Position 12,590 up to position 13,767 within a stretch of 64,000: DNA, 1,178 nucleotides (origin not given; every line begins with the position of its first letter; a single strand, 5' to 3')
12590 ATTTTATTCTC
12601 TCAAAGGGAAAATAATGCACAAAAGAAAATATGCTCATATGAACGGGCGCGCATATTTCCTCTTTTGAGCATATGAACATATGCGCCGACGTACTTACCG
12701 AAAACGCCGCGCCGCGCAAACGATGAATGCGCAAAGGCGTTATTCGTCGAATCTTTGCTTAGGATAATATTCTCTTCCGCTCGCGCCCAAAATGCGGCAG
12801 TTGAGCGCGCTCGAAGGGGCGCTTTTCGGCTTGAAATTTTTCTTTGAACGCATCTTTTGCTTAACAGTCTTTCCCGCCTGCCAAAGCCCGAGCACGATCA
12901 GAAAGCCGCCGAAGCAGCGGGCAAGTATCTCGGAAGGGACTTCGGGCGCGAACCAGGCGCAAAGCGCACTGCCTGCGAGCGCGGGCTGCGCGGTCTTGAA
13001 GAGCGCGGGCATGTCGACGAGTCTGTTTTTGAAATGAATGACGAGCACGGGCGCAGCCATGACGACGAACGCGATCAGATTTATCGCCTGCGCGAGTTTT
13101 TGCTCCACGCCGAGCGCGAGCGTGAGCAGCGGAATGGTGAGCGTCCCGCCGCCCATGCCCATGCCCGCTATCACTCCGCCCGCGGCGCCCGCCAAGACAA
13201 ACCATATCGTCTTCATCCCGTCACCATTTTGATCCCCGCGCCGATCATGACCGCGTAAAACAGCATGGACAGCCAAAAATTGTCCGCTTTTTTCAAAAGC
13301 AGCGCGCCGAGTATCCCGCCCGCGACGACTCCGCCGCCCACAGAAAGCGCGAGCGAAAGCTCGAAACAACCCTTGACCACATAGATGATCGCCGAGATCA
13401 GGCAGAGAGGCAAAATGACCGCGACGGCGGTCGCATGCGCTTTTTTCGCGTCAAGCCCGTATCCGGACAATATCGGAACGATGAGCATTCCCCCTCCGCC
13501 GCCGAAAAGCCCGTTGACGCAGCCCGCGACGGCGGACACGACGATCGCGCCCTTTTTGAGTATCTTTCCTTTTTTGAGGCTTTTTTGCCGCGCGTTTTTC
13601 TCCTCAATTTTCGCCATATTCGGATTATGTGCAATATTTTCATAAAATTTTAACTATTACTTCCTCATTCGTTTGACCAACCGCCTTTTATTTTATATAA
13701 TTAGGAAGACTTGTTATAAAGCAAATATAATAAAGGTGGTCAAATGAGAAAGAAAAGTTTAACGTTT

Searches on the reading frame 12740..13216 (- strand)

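Call 11: search_protein_families(library=pfam, proteins=[window:12740-13216:-], max_evalue=0.01)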
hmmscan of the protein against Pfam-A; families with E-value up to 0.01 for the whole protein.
window:12740-13216:- (158 aa): 1 family
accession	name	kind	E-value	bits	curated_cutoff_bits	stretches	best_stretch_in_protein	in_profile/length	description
PF01925.25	TauE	-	2.6e-18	67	32.6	1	7-125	2-114/237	Sulfite exporter TauE/SafE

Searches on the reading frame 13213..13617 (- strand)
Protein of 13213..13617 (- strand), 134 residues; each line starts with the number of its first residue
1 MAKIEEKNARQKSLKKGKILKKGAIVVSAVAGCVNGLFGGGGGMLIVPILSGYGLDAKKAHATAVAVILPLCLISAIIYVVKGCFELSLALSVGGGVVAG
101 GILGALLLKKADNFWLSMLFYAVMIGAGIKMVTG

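Call 11: search_protein_families(library=pfam, proteins=[window:13213-13617:-], max_evalue=0.01)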
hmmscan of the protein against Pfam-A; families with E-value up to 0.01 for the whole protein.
window:13213-13617:- (134 aa): 1 family
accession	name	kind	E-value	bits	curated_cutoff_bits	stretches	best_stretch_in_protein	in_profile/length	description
PF01925.25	TauE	-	6.4e-20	72.3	32.6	1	14-131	119-237/237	Sulfite exporter TauE/SafE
